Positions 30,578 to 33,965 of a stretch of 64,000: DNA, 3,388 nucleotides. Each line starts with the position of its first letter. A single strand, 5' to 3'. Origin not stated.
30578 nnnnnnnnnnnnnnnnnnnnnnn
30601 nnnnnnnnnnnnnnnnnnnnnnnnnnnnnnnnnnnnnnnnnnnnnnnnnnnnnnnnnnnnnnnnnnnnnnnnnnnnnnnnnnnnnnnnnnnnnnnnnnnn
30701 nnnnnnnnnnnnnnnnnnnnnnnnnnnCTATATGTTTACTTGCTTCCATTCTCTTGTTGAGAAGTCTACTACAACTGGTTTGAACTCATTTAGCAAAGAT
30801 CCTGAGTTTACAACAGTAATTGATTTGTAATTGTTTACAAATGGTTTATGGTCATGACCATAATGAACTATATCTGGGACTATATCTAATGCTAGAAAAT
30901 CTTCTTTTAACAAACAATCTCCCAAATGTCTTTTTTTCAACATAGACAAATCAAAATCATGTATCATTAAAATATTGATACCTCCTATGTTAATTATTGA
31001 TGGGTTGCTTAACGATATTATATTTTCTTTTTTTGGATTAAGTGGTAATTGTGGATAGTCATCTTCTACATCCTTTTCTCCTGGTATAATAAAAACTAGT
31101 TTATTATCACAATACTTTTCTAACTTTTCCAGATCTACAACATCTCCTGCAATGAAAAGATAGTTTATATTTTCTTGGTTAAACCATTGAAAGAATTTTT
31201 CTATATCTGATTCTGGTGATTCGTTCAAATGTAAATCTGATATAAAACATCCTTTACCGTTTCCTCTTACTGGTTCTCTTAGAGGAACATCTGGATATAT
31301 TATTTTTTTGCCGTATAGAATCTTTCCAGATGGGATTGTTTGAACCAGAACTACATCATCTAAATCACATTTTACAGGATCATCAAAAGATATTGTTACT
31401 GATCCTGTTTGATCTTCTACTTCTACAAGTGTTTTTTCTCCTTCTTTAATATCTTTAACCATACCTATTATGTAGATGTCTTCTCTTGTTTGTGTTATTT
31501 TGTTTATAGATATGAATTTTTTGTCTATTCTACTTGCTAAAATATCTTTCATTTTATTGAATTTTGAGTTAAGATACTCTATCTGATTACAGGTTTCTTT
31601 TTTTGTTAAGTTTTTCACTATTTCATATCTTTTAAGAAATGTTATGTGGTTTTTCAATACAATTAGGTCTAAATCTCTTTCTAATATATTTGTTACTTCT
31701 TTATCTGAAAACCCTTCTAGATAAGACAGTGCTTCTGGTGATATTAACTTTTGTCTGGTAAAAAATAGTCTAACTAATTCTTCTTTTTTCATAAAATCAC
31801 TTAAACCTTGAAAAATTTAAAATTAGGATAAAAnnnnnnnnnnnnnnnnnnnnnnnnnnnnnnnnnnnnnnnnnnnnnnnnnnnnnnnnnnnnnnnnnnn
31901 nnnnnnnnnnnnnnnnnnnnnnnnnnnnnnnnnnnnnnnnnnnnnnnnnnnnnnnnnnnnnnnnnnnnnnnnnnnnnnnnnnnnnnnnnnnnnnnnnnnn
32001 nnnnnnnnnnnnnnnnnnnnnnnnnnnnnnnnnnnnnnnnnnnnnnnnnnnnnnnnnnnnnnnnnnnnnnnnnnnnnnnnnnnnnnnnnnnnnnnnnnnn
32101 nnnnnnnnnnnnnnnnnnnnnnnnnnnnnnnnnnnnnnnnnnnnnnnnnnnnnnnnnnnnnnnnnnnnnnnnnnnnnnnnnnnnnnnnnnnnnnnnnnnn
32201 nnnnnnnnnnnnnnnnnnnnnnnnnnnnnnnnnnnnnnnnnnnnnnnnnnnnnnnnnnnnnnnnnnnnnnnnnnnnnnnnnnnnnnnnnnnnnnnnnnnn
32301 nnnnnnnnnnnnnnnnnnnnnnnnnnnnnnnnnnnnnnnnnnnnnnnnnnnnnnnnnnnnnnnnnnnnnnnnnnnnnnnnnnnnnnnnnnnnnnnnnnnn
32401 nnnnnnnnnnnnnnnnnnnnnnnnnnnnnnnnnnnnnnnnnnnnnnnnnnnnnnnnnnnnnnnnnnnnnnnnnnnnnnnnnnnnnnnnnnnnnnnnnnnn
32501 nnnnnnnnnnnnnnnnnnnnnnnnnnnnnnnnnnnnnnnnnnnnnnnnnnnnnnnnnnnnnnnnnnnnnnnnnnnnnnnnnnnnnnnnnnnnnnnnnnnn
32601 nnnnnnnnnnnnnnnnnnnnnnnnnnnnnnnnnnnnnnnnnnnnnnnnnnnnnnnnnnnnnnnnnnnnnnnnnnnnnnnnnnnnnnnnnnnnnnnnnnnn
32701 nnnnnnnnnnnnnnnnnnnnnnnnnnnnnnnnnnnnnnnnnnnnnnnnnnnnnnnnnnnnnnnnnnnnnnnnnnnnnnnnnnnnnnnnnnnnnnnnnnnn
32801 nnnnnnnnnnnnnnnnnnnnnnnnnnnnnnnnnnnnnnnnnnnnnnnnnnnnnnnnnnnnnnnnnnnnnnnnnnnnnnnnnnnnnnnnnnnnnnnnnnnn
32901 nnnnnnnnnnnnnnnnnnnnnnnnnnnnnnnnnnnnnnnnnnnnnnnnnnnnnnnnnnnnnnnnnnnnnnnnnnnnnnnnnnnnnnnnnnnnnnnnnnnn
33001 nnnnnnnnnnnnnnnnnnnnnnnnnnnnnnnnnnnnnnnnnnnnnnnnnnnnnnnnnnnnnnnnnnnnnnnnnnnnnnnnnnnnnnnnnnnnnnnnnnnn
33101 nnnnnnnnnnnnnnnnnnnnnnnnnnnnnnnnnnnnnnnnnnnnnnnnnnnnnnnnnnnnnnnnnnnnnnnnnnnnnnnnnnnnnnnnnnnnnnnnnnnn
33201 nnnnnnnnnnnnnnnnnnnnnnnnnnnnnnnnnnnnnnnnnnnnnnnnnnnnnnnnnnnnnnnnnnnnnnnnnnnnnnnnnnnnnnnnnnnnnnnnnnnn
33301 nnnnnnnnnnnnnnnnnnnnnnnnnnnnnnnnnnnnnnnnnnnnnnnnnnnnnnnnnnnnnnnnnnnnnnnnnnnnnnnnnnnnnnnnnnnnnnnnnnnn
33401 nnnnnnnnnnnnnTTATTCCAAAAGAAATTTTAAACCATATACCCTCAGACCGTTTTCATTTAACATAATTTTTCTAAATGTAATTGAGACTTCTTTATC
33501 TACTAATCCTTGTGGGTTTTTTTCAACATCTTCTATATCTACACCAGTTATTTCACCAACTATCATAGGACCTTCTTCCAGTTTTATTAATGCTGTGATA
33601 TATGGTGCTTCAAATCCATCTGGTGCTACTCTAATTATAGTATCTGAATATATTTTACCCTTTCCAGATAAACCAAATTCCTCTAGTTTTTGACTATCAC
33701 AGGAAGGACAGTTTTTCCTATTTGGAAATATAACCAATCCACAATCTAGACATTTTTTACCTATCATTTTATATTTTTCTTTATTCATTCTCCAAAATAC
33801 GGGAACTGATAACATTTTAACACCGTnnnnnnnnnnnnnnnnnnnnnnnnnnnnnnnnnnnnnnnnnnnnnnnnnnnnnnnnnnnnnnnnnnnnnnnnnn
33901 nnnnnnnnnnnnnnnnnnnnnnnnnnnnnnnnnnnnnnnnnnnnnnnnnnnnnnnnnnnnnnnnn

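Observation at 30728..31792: Short DP1-like phosphoesterase with degenerate motif III immediately downstream of orc1/cdc6, without DP2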

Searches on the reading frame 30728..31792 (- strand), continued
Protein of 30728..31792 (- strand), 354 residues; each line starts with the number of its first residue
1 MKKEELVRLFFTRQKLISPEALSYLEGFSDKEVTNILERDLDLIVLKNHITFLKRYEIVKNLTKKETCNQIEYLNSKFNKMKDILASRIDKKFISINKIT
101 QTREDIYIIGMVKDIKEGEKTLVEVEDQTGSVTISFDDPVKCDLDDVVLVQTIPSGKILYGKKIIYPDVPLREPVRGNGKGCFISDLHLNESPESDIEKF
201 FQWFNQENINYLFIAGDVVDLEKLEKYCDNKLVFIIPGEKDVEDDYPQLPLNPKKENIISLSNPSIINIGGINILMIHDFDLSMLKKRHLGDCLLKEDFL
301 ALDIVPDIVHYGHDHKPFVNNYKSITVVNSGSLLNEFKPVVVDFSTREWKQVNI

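Call 39: fold_search(model_id=the predicted structure, library=pdb)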
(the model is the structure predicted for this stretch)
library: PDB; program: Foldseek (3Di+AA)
matches with E <= 10: 880; with E <= 0.001: 107
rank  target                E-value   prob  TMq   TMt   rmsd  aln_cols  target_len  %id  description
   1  9f2a_A                2.3e-24  1.00  0.74  0.59   4.2       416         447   24  Pyrococcus abyssi PolD in complex with Rpa2 winged-helix domain class 2 (composite map) (released 2024-12-04)
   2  8ppt_A                7.3e-24  1.00  0.75  0.60   3.9       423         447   23  Pyrococcus abyssi DNA polymerase D (PolD) in its editing mode bound to a primer/template substrate containing a mismat (released 2023-12-20)
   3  9f29_A                2.2e-23  1.00  0.71  0.57   4.7       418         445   24  Pyrococcus abyssi PolD in complex with Rpa2 winged-helix domain class 1 (composite map) (released 2024-12-04)
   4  6hmf_B                7.0e-23  1.00  0.70  0.57   5.1       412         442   24  D-family DNA polymerase - DP1 subunit (3'-5' proof-reading exonuclease) H451 proof-reading deficient variant (released 2019-01-30)
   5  5ihe_B                1.3e-22  1.00  0.70  0.57   5.1       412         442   24  D-family DNA polymerase - DP1 subunit (3'-5' proof-reading exonuclease) (released 2016-08-31)
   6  6t8h_A                2.4e-22  1.00  0.72  0.62   4.2       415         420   24  Cryo-EM structure of the DNA-bound PolD-PCNA processive complex from P. abyssi (released 2020-03-04)
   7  6hmf_A                4.0e-22  1.00  0.66  0.54   7.8       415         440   23  D-family DNA polymerase - DP1 subunit (3'-5' proof-reading exonuclease) H451 proof-reading deficient variant (released 2019-01-30)
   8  5ihe_A                7.1e-22  1.00  0.66  0.54   7.8       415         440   23  D-family DNA polymerase - DP1 subunit (3'-5' proof-reading exonuclease) (released 2016-08-31)
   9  6hms_A                1.2e-20  1.00  0.68  0.61   4.2       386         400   26  Cryo-EM map of DNA polymerase D from Pyrococcus abyssi in complex with DNA (released 2019-01-30)
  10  7pfo_A                1.4e-18  1.00  0.61  0.43  11.8       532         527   15  Core human replisome (released 2021-11-10)
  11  5vbn_A                1.9e-16  1.00  0.62  0.52   5.7       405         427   14  Crystal Structure of human DNA polymerase epsilon B-subunit in complex with C-terminal domain of catalytic subunit (released 2017-08-02)
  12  6tny_B                6.0e-16  1.00  0.63  0.53   5.4       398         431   12  Processive human polymerase delta holoenzyme (released 2019-12-18)
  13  9ekb_B                9.0e-16  1.00  0.63  0.52   9.8       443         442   13  Cryo-EM structure of apo-form human DNA polymerase delta (released 2025-02-05)
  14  6knb_A                1.4e-15  1.00  0.65  0.53   6.3       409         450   23  PolD-PCNA-DNA (form A) (released 2020-08-05)
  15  7pmk_R                1.8e-15  1.00  0.59  0.40  13.5       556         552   12  S. cerevisiae replisome-SCF(Dia2) complex bound to double-stranded DNA (conformation I) (released 2021-11-10)
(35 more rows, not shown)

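Call 40: search_protein_representatives(alignment_id=A1)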
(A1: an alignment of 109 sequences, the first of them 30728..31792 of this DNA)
Query: 109 sequences, 364 profile positions. Proteins with E-value up to 0.001 (for the whole library): 1380; up to 1e-10: 1028; up to 1e-30: 198. The best 150 are listed.
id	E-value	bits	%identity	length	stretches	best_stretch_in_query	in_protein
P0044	1.4e-155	534.1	-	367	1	1-363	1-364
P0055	1.9e-152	523.8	-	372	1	1-363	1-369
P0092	8.1e-149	511.8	-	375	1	3-363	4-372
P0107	1.0e-147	508.2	-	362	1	3-363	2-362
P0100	1.5e-138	478.0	-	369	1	3-361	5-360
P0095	9.8e-135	465.5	-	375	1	1-362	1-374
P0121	1.1e-133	462.0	-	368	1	4-363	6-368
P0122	8.8e-133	459.1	-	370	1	3-362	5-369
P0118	9.3e-131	452.4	-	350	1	5-361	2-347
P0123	7.9e-127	439.5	-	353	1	2-362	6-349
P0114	8.8e-126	436.1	-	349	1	3-362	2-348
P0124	2.1e-124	431.5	-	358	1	1-358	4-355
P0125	1.4e-118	412.4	-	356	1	4-363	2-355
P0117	2.8e-115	401.5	-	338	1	1-362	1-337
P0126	2.3e-114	398.5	-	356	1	1-363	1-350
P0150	6.1e-58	212.9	-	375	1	5-362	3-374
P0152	8.5e-56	205.8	-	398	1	2-360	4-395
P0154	3.1e-53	197.4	-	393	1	1-363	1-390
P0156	4.0e-50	187.1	-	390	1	1-362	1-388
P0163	1.7e-44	168.6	-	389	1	1-362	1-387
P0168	1.3e-42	162.4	-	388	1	2-363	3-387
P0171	3.4e-41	157.7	-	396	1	1-362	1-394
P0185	2.6e-39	151.5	-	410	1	2-363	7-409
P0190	6.5e-38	147.0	-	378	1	3-363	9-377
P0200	2.2e-36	141.9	-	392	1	1-363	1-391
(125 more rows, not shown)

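Call 60: list_cluster_members(proteins=[P0150, P0152, P0154, P0156, P0163, P0168, P0171, P0185, P0190, P0200])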
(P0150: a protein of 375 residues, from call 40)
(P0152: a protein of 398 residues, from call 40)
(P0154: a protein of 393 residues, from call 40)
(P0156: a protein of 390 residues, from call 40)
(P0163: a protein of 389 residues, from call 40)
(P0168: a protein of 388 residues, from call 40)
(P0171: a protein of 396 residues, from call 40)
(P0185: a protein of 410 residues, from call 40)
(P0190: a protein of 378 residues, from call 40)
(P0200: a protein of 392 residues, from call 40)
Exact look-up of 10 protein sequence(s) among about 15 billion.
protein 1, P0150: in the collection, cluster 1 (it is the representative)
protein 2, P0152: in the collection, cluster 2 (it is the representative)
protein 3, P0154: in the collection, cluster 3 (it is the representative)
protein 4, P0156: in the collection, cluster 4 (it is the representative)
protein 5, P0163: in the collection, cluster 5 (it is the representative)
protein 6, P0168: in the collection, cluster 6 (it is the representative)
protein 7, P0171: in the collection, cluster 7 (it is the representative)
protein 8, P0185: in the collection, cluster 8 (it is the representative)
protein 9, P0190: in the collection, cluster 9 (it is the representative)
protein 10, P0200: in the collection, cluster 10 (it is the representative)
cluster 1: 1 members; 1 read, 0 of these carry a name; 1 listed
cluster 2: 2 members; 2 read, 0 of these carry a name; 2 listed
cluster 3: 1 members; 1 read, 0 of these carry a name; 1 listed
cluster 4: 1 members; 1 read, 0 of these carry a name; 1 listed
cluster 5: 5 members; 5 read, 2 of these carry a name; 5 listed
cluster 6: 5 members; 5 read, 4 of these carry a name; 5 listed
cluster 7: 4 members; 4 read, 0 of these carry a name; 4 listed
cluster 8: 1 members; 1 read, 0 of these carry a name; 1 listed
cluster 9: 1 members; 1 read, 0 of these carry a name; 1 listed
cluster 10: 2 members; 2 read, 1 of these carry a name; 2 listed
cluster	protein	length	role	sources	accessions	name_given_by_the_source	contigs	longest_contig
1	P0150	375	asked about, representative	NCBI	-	-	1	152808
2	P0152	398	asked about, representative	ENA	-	-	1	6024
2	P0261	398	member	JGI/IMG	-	-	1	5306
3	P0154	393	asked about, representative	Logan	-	-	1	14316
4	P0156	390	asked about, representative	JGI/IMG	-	-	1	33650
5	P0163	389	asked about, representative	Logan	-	-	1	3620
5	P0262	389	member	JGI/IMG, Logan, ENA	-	DNA polymerase II small subunit/DNA polymerase delta subunit B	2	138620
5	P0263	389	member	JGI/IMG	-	DNA polymerase II small subunit/DNA polymerase delta subunit B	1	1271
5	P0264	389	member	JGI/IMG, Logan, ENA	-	-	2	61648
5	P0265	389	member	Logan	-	-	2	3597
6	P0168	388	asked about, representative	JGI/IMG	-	DNA polymerase II small subunit/DNA polymerase delta subunit B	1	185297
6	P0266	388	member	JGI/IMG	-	DNA polymerase II small subunit/DNA polymerase delta subunit B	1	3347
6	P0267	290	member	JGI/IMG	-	DNA polymerase II small subunit/DNA polymerase delta subunit B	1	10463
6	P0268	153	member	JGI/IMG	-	DNA polymerase II small subunit/DNA polymerase delta subunit B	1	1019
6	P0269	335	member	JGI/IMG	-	-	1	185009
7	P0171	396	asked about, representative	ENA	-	-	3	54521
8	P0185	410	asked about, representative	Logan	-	-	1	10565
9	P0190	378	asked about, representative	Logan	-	-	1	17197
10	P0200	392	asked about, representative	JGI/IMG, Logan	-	DNA polymerase II small subunit/DNA polymerase delta subunit B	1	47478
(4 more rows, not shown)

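Call 61: find_encoding_contigs(protein=P0168, flank=8000, max_places=2)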
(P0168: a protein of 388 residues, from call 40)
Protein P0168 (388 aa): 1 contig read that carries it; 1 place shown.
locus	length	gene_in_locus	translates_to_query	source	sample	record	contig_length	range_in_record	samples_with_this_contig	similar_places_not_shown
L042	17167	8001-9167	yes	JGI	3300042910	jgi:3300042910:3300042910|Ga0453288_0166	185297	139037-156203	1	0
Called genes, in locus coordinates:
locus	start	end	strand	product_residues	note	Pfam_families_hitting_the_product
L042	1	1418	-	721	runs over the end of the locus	PF00270:DEAD, PF04851:ResIII, PF00271:Helicase_C (weak), PF21280:Helicase_dom4_arc, PF14520:HHH_5 (weak)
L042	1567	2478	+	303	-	PF00814:TsaD, PF22521:HypF_C_2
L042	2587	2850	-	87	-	PF05239:PRC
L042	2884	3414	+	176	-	PF02834:LigT_PEase, PF13563:2_5_RNA_ligase2 (weak)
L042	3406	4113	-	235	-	PF13662:Toprim_4, PF01751:Toprim (weak), PF13155:Toprim_2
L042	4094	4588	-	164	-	PF01751:Toprim, PF13662:Toprim_4 (weak)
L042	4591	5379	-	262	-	PF00571:CBS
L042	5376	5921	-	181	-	PF00571:CBS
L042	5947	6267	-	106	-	PF01870:Hjc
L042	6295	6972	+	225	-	PF00149:Metallophos, PF12850:Metallophos_2, PF14582:Metallophos_3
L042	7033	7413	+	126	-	-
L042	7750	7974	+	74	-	-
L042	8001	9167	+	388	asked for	-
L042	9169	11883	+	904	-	PF03104:DNA_pol_B_exo1, PF00136:DNA_pol_B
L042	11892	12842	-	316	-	-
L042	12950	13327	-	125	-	-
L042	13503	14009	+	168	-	PF00535:Glycos_transf_2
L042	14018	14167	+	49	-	-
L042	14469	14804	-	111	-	-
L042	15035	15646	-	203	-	PF04015:DUF362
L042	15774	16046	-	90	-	-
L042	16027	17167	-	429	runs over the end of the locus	PF00890:FAD_binding_2 (weak), PF01266:DAO (weak), PF01593:Amino_oxidase, PF01946:Thi4 (faint), PF12831:FAD_oxidored, PF13450:NAD_binding_8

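Call 69: search_protein_families(library=pfam, proteins=[L008:11180-15349:+, L042:9169-11880:+, L042:8001-9164:+], max_evalue=0.001)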
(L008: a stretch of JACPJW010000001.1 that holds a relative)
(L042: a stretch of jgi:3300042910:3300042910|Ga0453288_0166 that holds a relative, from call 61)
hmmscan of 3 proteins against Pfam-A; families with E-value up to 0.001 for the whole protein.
L008:11180-15349:+ (1390 aa): 6 families
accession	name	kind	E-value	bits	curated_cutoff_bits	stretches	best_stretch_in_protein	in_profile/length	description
PF00136.26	DNA_pol_B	-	1.9e-112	376.8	23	2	1038-1305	160-452/453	DNA polymerase family B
PF03104.25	DNA_pol_B_exo1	-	1.7e-38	132.9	23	1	116-326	3-242/242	DNA polymerase family B, exonuclease domain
PF14890.11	Intein_splicing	-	1.5e-09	38.3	35.8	1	571-1040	11-155/155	Intein splicing domain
PF14528.11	LAGLIDADG_3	-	1.4e-07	32.1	22.5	0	845-900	3-56/82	LAGLIDADG-like domain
PF13482.12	RNase_H_2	-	8.3e-06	26.3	22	1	187-370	7-159/165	RNase_H superfamily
PF10108.15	DNA_pol_B_exo2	-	0.00024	21.3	24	0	231-379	36-181/213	Predicted 3'-5' exonuclease related to the exonuclease domain of PolB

L042:9169-11880:+ (904 aa): 4 families
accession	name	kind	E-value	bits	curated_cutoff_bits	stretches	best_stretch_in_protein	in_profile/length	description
PF00136.26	DNA_pol_B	-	1.4e-120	403.6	23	1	404-828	3-453/453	DNA polymerase family B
PF03104.25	DNA_pol_B_exo1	-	4.7e-38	131.4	23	1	115-314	2-232/242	DNA polymerase family B, exonuclease domain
PF10108.15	DNA_pol_B_exo2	-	0.00012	22.3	24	1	230-383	35-169/213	Predicted 3'-5' exonuclease related to the exonuclease domain of PolB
PF13482.12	RNase_H_2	-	0.00036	20.9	22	0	230-383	42-160/165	RNase_H superfamily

L042:8001-9164:+ (388 aa): 1 family
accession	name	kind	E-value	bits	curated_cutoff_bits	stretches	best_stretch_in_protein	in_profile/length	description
PF12850.12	Metallophos_2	-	3e-05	24.5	27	1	201-367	5-136/154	Calcineurin-like phosphoesterase superfamily domain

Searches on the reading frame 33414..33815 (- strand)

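Call 30: search_protein_families(library=pfam, proteins=[window:33414-33815:-], max_evalue=1)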
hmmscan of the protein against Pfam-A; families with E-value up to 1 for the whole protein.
window:33414-33815:- (133 aa): 8 families
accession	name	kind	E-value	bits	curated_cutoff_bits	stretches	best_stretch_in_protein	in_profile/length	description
PF01796.24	OB_ChsH2_C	-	2.2e-13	50.3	27.1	1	49-114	4-65/65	ChsH2, C-terminal OB-fold domain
PF12172.15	zf-ChsH2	-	1.4e-06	28.4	23.2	1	17-45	9-37/37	ChsH2, rubredoxin-like zinc ribbon domain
PF06677.18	Auto_anti-p27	-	0.0055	17.2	24.1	1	15-40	11-40/40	Sjogren's syndrome/scleroderma autoantigen 1 (Autoantigen p27)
PF12773.13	DZR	-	0.058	14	27.3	1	19-39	24-44/45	Double zinc ribbon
PF17296.8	ArenaCapSnatch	-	0.058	13.3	27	1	35-81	79-125/172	Arenavirus cap snatching domain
PF06221.18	zf-C2HC5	-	0.14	12.7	25.8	1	21-42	19-43/54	Putative zinc finger motif, C2HC5-type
PF21571.2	ArgZ-like_C_1st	-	0.14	12.6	27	0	57-100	18-60/84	Arginine dihydrolase ArgZ-like, C-terminal, first region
PF12760.12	Zn_ribbon_IS1595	-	0.24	11.8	25.4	1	28-43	13-28/46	Transposase zinc-ribbon domain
